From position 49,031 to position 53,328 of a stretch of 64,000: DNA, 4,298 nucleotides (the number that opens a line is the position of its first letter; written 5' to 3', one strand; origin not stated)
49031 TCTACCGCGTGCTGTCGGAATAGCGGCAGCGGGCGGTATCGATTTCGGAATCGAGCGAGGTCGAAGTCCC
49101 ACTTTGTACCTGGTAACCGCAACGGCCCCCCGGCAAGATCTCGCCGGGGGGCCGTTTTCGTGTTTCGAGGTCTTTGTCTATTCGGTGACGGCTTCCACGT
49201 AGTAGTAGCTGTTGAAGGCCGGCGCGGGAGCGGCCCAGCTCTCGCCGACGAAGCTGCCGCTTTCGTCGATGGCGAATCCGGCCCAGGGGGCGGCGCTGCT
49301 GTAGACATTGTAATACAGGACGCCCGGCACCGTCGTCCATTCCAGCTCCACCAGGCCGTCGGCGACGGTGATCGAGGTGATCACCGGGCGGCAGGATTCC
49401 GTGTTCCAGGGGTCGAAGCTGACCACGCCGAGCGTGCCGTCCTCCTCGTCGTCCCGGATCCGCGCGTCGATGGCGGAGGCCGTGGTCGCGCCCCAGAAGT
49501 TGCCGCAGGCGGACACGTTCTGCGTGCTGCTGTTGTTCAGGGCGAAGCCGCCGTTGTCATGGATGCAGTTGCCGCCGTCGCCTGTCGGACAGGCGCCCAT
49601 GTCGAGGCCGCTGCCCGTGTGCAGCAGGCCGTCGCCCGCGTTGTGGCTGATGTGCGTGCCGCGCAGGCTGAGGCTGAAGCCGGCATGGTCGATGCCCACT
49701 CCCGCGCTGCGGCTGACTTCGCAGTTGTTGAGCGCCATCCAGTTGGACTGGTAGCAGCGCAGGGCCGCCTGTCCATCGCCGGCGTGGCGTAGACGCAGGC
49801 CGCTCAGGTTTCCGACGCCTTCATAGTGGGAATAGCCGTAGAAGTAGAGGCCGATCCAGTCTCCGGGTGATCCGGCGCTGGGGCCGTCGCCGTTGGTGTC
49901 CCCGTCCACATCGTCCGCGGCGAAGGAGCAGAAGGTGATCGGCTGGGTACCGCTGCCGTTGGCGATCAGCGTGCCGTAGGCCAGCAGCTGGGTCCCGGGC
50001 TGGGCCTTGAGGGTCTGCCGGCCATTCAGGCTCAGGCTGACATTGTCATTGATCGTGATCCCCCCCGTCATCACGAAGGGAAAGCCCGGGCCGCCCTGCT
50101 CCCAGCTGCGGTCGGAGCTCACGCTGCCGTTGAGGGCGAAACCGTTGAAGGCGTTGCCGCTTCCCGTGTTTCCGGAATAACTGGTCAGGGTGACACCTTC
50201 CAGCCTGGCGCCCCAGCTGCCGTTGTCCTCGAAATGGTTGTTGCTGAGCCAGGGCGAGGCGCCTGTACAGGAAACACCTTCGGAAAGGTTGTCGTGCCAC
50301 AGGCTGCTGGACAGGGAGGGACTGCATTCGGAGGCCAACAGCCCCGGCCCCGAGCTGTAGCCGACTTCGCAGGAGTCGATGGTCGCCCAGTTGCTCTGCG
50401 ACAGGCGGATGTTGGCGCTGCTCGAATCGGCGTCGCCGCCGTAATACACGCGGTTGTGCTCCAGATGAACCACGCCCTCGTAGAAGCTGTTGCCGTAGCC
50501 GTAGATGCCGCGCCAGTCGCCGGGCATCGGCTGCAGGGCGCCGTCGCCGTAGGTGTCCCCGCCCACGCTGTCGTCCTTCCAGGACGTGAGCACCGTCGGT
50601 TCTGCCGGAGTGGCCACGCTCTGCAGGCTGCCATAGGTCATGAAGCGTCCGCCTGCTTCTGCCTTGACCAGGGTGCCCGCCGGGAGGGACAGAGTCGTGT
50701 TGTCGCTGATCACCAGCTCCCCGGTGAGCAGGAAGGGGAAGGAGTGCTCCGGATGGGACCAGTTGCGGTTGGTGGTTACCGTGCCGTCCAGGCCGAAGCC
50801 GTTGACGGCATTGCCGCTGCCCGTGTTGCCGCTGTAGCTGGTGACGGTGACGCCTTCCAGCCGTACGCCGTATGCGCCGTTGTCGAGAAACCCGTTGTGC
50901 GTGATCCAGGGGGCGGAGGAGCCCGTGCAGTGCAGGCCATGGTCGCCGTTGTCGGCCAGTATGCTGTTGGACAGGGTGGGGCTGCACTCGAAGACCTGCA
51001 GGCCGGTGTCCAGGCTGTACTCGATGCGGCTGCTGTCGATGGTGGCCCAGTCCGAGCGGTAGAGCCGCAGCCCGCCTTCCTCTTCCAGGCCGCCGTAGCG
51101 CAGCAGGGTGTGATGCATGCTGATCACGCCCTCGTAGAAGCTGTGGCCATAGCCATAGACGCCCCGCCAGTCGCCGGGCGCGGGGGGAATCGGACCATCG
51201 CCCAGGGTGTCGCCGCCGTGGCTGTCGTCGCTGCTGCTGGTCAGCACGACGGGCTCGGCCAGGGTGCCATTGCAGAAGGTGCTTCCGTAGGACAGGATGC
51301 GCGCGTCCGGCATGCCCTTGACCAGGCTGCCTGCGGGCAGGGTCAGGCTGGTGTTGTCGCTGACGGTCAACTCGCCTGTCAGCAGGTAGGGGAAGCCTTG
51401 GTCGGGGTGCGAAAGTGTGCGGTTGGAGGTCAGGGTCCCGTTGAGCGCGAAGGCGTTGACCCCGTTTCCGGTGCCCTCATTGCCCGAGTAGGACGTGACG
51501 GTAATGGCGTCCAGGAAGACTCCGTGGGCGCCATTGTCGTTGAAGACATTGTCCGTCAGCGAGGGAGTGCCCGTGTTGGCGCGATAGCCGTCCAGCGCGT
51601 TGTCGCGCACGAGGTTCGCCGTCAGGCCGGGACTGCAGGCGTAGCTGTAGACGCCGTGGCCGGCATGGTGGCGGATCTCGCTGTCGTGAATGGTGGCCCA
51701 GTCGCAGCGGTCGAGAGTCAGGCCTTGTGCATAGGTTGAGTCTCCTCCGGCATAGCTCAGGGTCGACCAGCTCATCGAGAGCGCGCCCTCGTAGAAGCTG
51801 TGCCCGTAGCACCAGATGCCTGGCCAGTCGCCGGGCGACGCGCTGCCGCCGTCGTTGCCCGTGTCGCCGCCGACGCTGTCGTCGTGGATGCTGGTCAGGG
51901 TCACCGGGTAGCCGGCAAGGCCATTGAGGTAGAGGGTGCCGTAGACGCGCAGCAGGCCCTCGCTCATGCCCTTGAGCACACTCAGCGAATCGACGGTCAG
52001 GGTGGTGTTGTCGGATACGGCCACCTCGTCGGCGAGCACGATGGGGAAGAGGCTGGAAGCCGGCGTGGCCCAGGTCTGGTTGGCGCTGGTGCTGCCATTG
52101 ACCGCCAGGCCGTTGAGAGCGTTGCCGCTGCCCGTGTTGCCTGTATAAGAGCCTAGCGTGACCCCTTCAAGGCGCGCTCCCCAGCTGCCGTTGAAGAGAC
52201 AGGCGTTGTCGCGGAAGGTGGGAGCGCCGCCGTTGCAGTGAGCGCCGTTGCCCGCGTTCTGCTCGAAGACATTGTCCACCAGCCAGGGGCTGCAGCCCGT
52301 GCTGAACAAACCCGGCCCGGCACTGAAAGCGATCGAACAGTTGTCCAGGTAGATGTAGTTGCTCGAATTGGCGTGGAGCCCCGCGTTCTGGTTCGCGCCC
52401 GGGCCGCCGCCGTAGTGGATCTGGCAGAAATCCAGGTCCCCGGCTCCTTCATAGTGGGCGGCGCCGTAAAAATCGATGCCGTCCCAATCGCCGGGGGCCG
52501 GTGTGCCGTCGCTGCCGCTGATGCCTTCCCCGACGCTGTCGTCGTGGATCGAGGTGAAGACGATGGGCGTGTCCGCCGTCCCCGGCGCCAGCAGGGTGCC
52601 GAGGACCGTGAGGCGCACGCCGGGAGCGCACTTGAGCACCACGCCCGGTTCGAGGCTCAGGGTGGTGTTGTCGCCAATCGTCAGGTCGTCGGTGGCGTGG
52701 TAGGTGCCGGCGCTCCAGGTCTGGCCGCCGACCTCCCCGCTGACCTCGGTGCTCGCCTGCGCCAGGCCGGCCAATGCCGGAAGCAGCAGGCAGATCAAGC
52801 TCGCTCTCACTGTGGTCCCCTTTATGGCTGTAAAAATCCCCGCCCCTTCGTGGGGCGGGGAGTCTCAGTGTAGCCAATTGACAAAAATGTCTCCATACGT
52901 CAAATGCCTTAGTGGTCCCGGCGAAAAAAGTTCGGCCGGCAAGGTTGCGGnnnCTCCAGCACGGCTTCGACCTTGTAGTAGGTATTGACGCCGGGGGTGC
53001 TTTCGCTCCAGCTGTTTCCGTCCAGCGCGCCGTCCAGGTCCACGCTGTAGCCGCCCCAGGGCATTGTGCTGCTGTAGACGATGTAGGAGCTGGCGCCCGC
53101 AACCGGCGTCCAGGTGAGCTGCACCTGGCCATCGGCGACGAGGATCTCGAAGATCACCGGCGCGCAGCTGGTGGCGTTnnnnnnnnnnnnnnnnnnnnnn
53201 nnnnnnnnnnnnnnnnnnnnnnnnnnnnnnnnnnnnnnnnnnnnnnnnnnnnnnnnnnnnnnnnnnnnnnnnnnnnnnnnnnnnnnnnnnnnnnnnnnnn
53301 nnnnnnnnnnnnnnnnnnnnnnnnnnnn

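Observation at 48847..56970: A shared ~70-aa C-terminal domain ending in Glu on four adjacent secreted proteins: candidate second sorting or anchoring tag, distinct from the T9SS CTD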

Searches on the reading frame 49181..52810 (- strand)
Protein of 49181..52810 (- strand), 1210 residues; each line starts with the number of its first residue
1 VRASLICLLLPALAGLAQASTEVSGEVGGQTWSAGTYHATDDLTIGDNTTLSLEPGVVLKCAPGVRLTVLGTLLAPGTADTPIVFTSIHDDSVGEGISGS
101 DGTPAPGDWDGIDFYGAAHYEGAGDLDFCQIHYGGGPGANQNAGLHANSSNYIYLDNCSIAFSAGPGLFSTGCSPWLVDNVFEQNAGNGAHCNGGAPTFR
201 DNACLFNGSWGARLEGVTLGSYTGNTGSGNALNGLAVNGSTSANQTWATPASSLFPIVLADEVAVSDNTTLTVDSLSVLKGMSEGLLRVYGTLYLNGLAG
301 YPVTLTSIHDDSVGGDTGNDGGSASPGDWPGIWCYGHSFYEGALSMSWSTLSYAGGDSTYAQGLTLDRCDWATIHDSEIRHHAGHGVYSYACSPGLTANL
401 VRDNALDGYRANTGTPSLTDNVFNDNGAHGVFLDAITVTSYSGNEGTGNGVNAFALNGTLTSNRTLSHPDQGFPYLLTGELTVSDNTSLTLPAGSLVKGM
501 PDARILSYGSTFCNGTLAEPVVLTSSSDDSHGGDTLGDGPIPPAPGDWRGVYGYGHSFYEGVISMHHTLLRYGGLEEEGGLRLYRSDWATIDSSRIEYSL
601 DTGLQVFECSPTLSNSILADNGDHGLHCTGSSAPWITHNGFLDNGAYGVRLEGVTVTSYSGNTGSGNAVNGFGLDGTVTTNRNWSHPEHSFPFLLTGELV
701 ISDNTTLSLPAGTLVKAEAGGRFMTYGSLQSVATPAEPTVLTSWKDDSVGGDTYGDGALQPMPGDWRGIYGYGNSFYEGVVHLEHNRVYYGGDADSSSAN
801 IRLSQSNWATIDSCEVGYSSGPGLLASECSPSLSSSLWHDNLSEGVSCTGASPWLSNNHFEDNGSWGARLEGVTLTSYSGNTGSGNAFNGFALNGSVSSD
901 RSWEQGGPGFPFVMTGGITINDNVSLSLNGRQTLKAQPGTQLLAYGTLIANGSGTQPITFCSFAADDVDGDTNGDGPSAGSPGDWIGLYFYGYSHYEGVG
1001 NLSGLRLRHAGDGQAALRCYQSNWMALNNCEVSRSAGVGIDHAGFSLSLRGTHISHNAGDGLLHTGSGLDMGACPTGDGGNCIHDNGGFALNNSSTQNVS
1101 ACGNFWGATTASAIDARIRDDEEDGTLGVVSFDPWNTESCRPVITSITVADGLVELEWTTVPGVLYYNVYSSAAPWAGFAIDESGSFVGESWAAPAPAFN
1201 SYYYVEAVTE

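Call 3: search_protein_families(library=pfam, proteins=[window:49181-52810:-], max_evalue=1)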
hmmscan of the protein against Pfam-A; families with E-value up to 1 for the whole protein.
window:49181-52810:- (1210 aa): 2 families
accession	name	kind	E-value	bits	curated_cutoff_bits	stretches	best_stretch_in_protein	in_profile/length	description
PF13229.12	Beta_helix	-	4.3e-31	108.1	25.9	5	580-681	2-106/158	Right handed beta helix region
PF05048.19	NosD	-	7.4e-11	42.3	23.6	3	580-673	62-154/212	Periplasmic copper-binding protein (NosD)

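Call 4: search_protein_families(library=ncbifam, proteins=[window:49181-52810:-], max_evalue=1)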
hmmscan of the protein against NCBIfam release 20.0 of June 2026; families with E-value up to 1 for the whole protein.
window:49181-52810:- (1210 aa): 0 families

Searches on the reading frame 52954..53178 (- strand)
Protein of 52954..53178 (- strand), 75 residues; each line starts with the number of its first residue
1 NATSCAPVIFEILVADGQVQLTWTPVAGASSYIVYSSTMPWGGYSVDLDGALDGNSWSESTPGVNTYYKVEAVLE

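Call 9: find_homologous_proteins(query=A2, max_evalue=0.01)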
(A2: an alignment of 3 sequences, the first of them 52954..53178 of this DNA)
Query A2 (3 sequences): 17 candidates shared short words with the query, none scored E <= 0.01.

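Call 20: search_protein_representatives(alignment_id=A3)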
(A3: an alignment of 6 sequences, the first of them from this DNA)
Query: 6 sequences, 76 profile positions. Proteins with E-value up to 0.001 (for the whole library): 8638; up to 1e-10: 2022; up to 1e-30: 68. The best 150 are listed.
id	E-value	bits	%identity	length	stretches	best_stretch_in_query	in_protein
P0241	1.9e-103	354.6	-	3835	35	6-39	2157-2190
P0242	1.1e-88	307.2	-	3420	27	8-74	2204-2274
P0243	6.9e-80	279.1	-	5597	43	14-44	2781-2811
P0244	3.1e-68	241.8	-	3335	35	16-73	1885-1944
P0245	1.1e-61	220.8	-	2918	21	13-75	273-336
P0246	4.5e-57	206.0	-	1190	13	4-74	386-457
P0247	6.6e-56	202.3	-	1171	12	5-71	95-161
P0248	2.5e-52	190.8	-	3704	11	5-37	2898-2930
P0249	6.8e-51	186.2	-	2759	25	11-48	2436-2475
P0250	3.5e-48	177.5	-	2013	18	16-73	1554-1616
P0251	7.2e-48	176.5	-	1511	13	6-75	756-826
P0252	9.1e-48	176.2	-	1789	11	6-72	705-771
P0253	2.1e-47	175.0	-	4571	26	6-71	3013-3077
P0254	1.4e-46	172.4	-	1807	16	10-45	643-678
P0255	1.7e-46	172.1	-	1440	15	6-51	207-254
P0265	1.7e-42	159.3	-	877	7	6-75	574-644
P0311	2.6e-30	120.2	-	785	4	2-72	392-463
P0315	7.6e-30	118.8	-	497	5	3-75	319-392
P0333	3.2e-28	113.5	-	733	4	4-74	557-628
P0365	8.9e-26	105.7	-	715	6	12-74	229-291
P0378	2.0e-25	104.6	-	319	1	2-76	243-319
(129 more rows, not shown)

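Call 22: search_protein_families(library=pfam, proteins=[P0311, P0315, P0333, P0246, P0378, P0265, P0365], max_evalue=0.01)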
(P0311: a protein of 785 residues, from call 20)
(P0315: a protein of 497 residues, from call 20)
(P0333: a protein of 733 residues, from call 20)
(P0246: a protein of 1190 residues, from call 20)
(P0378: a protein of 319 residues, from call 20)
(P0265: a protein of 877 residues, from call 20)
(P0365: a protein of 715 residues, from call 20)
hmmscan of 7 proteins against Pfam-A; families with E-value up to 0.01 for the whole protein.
P0311 (785 aa): 5 families
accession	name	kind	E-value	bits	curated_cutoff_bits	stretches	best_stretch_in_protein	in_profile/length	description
PF13306.12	LRR_5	-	1.9e-35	121.9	27.7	2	75-181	12-117/127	BspA type Leucine rich repeat region (6 copies)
PF21910.2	GH85_C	-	5.2e-12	46.5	27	1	316-386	14-88/95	GH85 endohexosaminidases, C-terminal domain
PF25814.1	fn3_SORL1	-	1.7e-07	31.6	27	0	304-375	2-71/90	SORL1-like, fn3 domain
PF00041.27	fn3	-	2.1e-05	25.1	25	0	313-388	9-81/84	Fibronectin type III domain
PF00188.32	CAP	-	0.0019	19.5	21.1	0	676-731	1-58/117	Cysteine-rich secretory protein family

P0315 (497 aa): 3 families
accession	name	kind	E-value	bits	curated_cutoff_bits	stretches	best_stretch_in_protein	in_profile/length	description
PF21910.2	GH85_C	-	2.9e-18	66.5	27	3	61-133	11-87/95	GH85 endohexosaminidases, C-terminal domain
PF00041.27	fn3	-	1.1e-14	54.8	25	3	236-312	6-79/84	Fibronectin type III domain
PF24307.1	DUF7486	-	0.0056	16.6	27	0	432-486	74-127/154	Family of unknown function (DUF7486)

P0333 (733 aa): 4 families
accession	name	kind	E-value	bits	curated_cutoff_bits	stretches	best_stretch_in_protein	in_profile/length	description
PF09479.16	Flg_new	-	7.5e-47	157.7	27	3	233-300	1-65/65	Listeria-Bacteroides repeat domain (List_Bact_rpt)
PF21910.2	GH85_C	-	1.3e-16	61.3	27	3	565-626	11-76/95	GH85 endohexosaminidases, C-terminal domain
PF00041.27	fn3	-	9.4e-10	39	25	1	469-540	4-72/84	Fibronectin type III domain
PF18998.6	Flg_new_2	-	7.5e-07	29.5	23.6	2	161-231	2-72/73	Divergent InlB B-repeat domain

P0246 (1190 aa): 6 families
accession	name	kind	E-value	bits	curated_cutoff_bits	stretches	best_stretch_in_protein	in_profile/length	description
PF21910.2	GH85_C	-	8.5e-36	122.7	27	1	1119-1153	20-54/95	GH85 endohexosaminidases, C-terminal domain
PF00041.27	fn3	-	1.8e-30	105.4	25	1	841-914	4-76/84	Fibronectin type III domain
PF25814.1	fn3_SORL1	-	5.5e-12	46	27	0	568-650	5-86/90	SORL1-like, fn3 domain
PF04930.20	FUN14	-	0.00032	21.5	22.5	0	480-514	30-64/92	FUN14 family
PF10179.15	NDNF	-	0.00096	19.6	27.3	0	423-473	76-126/127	Neuron-derived neurotrophic factor, first Fn(III) domain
PF16383.10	DUF4992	-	0.0062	16.7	29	0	19-53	55-89/183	Domain of unknown function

P0378 (319 aa): 1 family
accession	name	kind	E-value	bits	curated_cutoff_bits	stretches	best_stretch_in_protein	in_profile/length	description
PF13229.12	Beta_helix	-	4.6e-06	26.8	25.9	1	117-201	69-147/158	Right handed beta helix region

P0265 (877 aa): 6 families
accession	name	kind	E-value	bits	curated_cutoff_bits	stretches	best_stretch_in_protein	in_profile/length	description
PF21910.2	GH85_C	-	5e-28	97.8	27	4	310-351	11-51/95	GH85 endohexosaminidases, C-terminal domain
PF00188.32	CAP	-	3.3e-20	73.5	21.1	1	762-873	2-116/117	Cysteine-rich secretory protein family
PF00041.27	fn3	-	1e-18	67.7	25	2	217-286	6-73/84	Fibronectin type III domain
PF16383.10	DUF4992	-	5.2e-07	30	29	0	306-342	54-90/183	Domain of unknown function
PF17390.7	Bac_rhamnosid_C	-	0.0028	17.8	22.1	0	222-243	30-51/78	Bacterial alpha-L-rhamnosidase C-terminal domain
PF16706.11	Izumo-Ig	-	0.0092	16.4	26.7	0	678-727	16-65/88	Izumo-like Immunoglobulin domain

P0365 (715 aa): 3 families
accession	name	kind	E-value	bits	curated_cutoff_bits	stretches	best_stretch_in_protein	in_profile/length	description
PF21910.2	GH85_C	-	1e-15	58.4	27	2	235-293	18-80/95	GH85 endohexosaminidases, C-terminal domain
PF00041.27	fn3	-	2e-13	50.8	25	3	135-209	6-76/84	Fibronectin type III domain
PF16383.10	DUF4992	-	0.0035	17.5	29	0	223-298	50-132/183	Domain of unknown function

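Call 27: find_related_loci(query=A2, collection=genome_contigs, flank=6000)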
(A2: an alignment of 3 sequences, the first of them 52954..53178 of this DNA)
Query A2 (75 aa) in genome_contigs; peptide patterns used: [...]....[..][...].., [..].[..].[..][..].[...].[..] (x = any residue, [..] = any of these).
325 stretches matched a pattern; 1 encode a relative of the query (tblastn E <= 1e-3); 1 distinct loci.
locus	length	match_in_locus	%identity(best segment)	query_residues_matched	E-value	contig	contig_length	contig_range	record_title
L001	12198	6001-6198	47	7-72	4e-17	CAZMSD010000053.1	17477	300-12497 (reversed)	MAG TPA_asm: uncultured Bacteroidaceae bacterium isolate binchicken_co65_461 genome assembly, contig: NODE_13227_length_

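Call 29: search_protein_families(library=pfam, proteins=[L001:938-3730:+, L001:3847-6216:+, L001:6590-7819:+], max_evalue=0.01)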
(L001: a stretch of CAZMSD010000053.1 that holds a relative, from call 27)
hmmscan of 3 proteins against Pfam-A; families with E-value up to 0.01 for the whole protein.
L001:938-3730:+ (931 aa): 4 families
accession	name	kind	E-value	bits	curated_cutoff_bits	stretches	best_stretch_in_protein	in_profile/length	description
PF00082.27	Peptidase_S8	-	1.1e-26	94.3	21.8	1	153-436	1-273/288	Subtilase family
PF13620.12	CarboxypepD_reg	-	1.3e-17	64.3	32.3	1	469-543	2-81/82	Carboxypeptidase regulatory-like domain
PF13715.12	CarbopepD_reg_2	-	4.9e-13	49.3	32.2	1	469-534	1-67/88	CarboxypepD_reg-like domain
PF22148.1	Fervidolysin_NPro-like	-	1.5e-06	28.9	21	1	26-99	10-79/81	Fervidolysin N-terminal prodomain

L001:3847-6216:+ (790 aa): 0 families

L001:6590-7819:+ (410 aa): 5 families
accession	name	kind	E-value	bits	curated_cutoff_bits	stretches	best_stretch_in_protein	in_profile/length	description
PF13635.12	DUF4143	-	5.2e-45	153.5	28.1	1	202-360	1-159/160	Domain of unknown function (DUF4143)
PF13173.12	AAA_14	-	1.7e-26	93.1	27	1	25-141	3-127/129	AAA domain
PF13191.12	AAA_16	-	0.0038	18.2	32.6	0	22-48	22-51/167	AAA ATPase domain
PF13521.12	AAA_28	-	0.004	17.8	27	0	27-100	2-71/164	AAA domain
PF01637.24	ATPase_2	-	0.0098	16.2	33.2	0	24-48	20-44/225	ATPase domain predominantly from Archaea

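Call 37: find_related_loci(query=A5, collection=metagenome_contigs, flank=5000)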
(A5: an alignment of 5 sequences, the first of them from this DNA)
Query A5 (68 aa) in metagenome_contigs; peptide patterns used: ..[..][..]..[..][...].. (x = any residue, [..] = any of these).
16 stretches matched a pattern, but none encodes a relative of the query by tblastn (E <= 1e-3).

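Call 38: predict_structure(alignment_id=A3)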
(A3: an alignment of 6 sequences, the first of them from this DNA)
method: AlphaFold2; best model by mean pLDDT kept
length: 75 residues; sequences in the alignment: 6
mean_pLDDT: 89.7   pTM: 0.77
mean pLDDT of the five models: 89.7, 87.9, 85.7, 79.5, 67.7
residues with pLDDT >= 90: 57; 70-90: 13; 50-70: 3; < 50: 2
segments of 3 or more residues with pLDDT < 50: none
pLDDT, mean of each block of 10 residues (from residue 1): 71 94 93 93 92 94 91 88
secondary structure, 60 per line:
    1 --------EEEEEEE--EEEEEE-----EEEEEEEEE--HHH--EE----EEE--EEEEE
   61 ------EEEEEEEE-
elements in order: E9-15 E18-23 E29-37 E51-53 E56-60 E67-74

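Call 43: fold_search(model_id=the predicted structure, library=pdb)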
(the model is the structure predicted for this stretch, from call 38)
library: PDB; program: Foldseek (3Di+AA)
matches with E <= 10: 1648; with E <= 0.001: 0
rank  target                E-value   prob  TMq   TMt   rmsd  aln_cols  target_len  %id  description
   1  5n06_A                1.2e-02  1.00  0.64  0.53   3.9        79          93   19  Crystal structure of Tie1 Fibronectin-like domain 3 (released 2017-04-26)
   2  3mpc_A                1.8e-02  1.00  0.78  0.62   2.4        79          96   25  The crystal structure of a Fn3-like protein from Clostridium thermocellum (released 2010-08-11)
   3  4lpv_B                2.6e-02  1.00  0.59  0.48   4.1        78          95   23  Crystal structure of TENCON variant P41BR3-42 (released 2014-01-29)
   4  4lpv_A                3.9e-02  0.98  0.55  0.45   4.5        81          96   21  Crystal structure of TENCON variant P41BR3-42 (released 2014-01-29)
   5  5g56                  4.4e-02  1.00  0.79  0.10   2.7        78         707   24  THE TETRA-MODULAR CELLULOSOMAL ARABINOXYLANASE CtXyl5A STRUCTURE AS REVEALED BY X-RAY CRYSTALLOGRAPHY (released 2016-06-29)
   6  4lpw_A                5.0e-02  1.00  0.64  0.53   3.6        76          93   20  Crystal structure of TENCON variant A6 (released 2014-01-29)
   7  4u4b                  5.6e-02  1.00  0.67  0.17   2.5        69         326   20  Crystal Structure of Pectate Lyase Pel3 from Pectobacterium carotovorum with one monomer in the A.U. (released 2015-08-05)
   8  4u49_A                5.6e-02  1.00  0.64  0.17   2.5        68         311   20  Crystal structure of Pectate Lyase Pel3 from Pectobacterium carotovorum with two monomers in the A.U (released 2015-08-05)
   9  4lpy_B                5.6e-02  0.99  0.57  0.46   4.1        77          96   18  Crystal structure of TENCON variant G10 (released 2014-01-29)
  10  4lpx                  6.3e-02  1.00  0.65  0.53   3.5        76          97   22  Crystal structure of TENCON variant D4 (released 2014-01-29)
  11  4lpy_A                1.0e-01  0.96  0.55  0.44   4.4        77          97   19  Crystal structure of TENCON variant G10 (released 2014-01-29)
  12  4u49_B                1.1e-01  1.00  0.66  0.17   2.5        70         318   20  Crystal structure of Pectate Lyase Pel3 from Pectobacterium carotovorum with two monomers in the A.U (released 2015-08-05)
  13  4lpu_A                1.1e-01  0.99  0.64  0.53   3.4        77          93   17  Crystal structure of TENCON variant P40AR2-32R2 (released 2014-01-29)
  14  6zz8_J                1.1e-01  0.98  0.63  0.54   3.8        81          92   20  MB_CRS6-15 bound to CrSAS-6_6HR (released 2021-07-07)
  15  5z06_B                1.1e-01  1.00  0.74  0.09   2.6        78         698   24  Crystal structure of beta-1,2-glucanase from Parabacteroides distasonis (released 2018-05-30)
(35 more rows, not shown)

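Call 62: search_protein_families(library=ncbifam, proteins=[L001:3847-6216:+], max_evalue=0.01)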
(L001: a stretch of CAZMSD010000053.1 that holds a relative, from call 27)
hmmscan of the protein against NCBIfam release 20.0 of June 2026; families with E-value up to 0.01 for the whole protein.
L001:3847-6216:+ (790 aa): 2 families
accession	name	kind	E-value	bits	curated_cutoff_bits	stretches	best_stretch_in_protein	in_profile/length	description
NF051901.1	ArabsyFurArfAAgro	equivalog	4.8e-13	48.9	625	1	82-218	57-178/502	arabinosylfuranosidase ArfA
TIGR02243.1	TIGR02243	equivalog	1.3e-06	27.3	155.8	1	284-359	356-433/659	putative baseplate assembly protein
